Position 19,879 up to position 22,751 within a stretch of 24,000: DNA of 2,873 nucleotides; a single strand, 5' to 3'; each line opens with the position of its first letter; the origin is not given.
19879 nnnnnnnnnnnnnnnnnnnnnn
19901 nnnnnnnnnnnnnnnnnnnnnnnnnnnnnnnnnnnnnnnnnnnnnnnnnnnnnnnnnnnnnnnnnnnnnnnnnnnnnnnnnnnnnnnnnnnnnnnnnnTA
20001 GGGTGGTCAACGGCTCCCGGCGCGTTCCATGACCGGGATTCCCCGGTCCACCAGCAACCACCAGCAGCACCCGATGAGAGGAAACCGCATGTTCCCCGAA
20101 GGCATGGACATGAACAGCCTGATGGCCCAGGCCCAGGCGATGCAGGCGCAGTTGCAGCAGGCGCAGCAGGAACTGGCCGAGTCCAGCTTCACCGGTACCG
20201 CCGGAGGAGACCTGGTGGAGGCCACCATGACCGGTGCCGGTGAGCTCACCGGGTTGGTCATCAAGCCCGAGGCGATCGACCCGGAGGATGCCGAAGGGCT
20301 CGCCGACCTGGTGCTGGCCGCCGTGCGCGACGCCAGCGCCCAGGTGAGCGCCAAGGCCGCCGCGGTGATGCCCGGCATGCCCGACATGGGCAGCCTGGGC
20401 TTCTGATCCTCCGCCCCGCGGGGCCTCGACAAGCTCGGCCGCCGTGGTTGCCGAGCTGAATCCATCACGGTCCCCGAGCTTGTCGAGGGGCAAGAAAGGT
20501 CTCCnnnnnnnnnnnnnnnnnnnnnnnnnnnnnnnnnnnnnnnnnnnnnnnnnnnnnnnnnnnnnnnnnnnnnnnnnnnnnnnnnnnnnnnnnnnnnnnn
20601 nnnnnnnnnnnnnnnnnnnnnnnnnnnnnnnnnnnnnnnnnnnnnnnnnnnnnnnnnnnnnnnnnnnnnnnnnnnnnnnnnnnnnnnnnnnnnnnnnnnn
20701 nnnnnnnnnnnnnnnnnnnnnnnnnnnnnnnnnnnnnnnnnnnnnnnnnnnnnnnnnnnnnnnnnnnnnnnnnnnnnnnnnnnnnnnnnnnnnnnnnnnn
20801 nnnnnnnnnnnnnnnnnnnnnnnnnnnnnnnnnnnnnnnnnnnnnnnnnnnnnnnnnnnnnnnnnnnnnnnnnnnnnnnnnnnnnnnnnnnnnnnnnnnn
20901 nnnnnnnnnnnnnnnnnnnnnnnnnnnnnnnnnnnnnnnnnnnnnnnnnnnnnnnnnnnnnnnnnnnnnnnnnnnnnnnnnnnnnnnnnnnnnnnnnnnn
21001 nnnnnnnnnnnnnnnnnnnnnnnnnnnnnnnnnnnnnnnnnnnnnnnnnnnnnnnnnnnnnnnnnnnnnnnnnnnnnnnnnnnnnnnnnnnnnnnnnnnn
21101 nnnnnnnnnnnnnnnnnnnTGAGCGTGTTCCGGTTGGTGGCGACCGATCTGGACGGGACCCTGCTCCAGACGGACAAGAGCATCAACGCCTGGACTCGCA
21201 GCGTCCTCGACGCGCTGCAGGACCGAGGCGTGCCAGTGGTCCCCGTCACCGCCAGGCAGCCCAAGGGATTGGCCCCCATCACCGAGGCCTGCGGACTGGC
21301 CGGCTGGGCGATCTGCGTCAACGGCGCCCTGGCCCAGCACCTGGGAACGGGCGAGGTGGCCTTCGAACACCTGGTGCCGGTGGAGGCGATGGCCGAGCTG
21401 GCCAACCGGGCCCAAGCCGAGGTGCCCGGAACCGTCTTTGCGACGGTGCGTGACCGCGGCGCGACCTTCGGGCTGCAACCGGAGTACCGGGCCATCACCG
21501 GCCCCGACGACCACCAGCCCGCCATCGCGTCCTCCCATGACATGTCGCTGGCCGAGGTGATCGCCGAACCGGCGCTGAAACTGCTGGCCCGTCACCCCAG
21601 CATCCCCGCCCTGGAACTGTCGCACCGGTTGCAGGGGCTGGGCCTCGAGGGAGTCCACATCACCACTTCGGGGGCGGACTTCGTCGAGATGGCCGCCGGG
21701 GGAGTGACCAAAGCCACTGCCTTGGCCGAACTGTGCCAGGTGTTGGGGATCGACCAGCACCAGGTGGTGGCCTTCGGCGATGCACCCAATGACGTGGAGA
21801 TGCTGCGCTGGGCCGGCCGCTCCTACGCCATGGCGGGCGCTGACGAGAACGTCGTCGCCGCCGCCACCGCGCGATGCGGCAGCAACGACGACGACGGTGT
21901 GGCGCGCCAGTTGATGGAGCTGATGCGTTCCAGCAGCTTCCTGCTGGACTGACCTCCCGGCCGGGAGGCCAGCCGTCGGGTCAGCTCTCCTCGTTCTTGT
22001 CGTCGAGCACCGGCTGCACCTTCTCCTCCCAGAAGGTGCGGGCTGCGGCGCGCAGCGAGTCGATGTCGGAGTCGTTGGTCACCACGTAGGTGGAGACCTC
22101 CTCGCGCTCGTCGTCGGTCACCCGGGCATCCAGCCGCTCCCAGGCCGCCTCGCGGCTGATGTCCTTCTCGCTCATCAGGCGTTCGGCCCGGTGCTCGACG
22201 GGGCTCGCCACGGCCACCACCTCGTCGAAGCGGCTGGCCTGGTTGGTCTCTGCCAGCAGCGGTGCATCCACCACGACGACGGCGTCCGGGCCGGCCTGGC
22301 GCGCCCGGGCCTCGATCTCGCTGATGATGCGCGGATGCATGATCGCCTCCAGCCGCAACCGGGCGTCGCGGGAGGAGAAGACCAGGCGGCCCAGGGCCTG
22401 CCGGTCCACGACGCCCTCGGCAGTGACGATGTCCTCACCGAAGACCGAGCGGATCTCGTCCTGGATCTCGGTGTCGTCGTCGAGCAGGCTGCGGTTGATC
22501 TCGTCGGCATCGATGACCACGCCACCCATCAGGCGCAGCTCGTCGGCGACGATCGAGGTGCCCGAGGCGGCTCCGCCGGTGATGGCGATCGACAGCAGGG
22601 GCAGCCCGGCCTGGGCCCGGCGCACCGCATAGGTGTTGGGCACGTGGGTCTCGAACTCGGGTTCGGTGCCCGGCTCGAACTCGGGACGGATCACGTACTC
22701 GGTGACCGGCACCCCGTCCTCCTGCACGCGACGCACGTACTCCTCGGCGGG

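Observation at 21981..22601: BCCT transporter fused to a dephospho-CoA-kinase-like domain with a dead P-loop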

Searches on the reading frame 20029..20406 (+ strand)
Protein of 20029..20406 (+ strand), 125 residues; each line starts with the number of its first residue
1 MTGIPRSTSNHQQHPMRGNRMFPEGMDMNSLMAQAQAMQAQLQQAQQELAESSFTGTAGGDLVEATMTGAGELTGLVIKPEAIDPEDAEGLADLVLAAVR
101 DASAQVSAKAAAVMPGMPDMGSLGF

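Call 45: search_protein_families(library=pfam, proteins=[window:20029-20406:+], max_evalue=0.001)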
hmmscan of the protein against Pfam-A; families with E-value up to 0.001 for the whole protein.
window:20029-20406:+ (125 aa): 1 family
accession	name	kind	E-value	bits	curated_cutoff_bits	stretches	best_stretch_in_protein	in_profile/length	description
PF02575.21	YbaB_DNA_bd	-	4.7e-28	97.6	25.5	1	32-117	1-86/91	YbaB/EbfC DNA-binding family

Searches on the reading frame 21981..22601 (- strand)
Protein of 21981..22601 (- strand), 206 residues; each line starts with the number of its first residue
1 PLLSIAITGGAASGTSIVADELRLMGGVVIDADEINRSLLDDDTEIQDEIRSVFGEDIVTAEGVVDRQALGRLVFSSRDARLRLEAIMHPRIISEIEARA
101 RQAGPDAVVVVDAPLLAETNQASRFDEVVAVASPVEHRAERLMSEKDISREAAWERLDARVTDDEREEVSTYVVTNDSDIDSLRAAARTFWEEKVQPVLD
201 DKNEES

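Call 5: search_protein_families(library=ncbifam, proteins=[window:21981-22601:-], max_evalue=1)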
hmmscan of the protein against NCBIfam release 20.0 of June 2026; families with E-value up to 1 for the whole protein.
window:21981-22601:- (206 aa): 3 families
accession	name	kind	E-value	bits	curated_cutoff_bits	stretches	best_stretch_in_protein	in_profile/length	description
NF002879.0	PRK03333.1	equivalog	9.1e-50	169.8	215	1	2-198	1-197/395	dephospho-CoA kinase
TIGR00152.1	TIGR00152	equivalog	8.4e-37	126.8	65.55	1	5-183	2-182/188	dephospho-CoA kinase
NF002224.0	PRK01119.1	equivalog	0.023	14.7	169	1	46-113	14-82/110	putative heavy metal-binding protein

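Call 31: search_solved_structures(query=window:21981-22601:-, max_evalue=0.001, show_alignments=3)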
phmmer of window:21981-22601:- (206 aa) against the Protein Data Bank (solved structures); distinct sequences matched with E-value up to 0.001: 15.
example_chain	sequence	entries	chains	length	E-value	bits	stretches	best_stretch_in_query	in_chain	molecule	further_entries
6n39_A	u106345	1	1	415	1.3e-23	87.2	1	2-198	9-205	Dephospho-CoA kinase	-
4i1u_A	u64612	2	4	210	3e-22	82.8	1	3-180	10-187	Dephospho-CoA kinase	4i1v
2if2_A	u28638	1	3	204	1.1e-21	80.9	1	5-199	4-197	Dephospho-CoA kinase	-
1uf9_A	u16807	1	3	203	5.2e-21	78.7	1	4-190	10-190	TT1252 protein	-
8sbn_A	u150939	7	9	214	1.2e-20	77.5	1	4-185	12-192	Dephospho-CoA kinase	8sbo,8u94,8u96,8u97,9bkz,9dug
6ari_A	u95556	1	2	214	2.9e-19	73.1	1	5-185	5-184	Dephospho-CoA kinase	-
1t3h_A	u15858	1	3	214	2.9e-19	73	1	5-185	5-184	Dephospho-CoA kinase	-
1vhl_A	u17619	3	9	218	3e-19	73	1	5-185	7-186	Dephospho-CoA kinase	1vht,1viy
1n3b_A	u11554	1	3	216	3e-19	73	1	5-185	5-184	Dephospho-CoA kinase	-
4ttp_A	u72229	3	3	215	5.5e-19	72.1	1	3-189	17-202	Dephospho-CoA kinase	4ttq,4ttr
4zo4_A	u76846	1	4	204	4.9e-16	62.5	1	7-182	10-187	Dephospho-CoA kinase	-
1jjv_A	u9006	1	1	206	2e-14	57.3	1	5-180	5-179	DEPHOSPHO-COA KINASE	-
2f6r_A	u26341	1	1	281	1.9e-13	54.1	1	4-175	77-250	Bifunctional coenzyme A synthase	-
2grj_A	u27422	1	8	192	1.2e-08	38.5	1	5-136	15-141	Dephospho-CoA kinase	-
8dv0_A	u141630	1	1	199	0.00025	24.4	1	2-151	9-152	Dephospho-CoA kinase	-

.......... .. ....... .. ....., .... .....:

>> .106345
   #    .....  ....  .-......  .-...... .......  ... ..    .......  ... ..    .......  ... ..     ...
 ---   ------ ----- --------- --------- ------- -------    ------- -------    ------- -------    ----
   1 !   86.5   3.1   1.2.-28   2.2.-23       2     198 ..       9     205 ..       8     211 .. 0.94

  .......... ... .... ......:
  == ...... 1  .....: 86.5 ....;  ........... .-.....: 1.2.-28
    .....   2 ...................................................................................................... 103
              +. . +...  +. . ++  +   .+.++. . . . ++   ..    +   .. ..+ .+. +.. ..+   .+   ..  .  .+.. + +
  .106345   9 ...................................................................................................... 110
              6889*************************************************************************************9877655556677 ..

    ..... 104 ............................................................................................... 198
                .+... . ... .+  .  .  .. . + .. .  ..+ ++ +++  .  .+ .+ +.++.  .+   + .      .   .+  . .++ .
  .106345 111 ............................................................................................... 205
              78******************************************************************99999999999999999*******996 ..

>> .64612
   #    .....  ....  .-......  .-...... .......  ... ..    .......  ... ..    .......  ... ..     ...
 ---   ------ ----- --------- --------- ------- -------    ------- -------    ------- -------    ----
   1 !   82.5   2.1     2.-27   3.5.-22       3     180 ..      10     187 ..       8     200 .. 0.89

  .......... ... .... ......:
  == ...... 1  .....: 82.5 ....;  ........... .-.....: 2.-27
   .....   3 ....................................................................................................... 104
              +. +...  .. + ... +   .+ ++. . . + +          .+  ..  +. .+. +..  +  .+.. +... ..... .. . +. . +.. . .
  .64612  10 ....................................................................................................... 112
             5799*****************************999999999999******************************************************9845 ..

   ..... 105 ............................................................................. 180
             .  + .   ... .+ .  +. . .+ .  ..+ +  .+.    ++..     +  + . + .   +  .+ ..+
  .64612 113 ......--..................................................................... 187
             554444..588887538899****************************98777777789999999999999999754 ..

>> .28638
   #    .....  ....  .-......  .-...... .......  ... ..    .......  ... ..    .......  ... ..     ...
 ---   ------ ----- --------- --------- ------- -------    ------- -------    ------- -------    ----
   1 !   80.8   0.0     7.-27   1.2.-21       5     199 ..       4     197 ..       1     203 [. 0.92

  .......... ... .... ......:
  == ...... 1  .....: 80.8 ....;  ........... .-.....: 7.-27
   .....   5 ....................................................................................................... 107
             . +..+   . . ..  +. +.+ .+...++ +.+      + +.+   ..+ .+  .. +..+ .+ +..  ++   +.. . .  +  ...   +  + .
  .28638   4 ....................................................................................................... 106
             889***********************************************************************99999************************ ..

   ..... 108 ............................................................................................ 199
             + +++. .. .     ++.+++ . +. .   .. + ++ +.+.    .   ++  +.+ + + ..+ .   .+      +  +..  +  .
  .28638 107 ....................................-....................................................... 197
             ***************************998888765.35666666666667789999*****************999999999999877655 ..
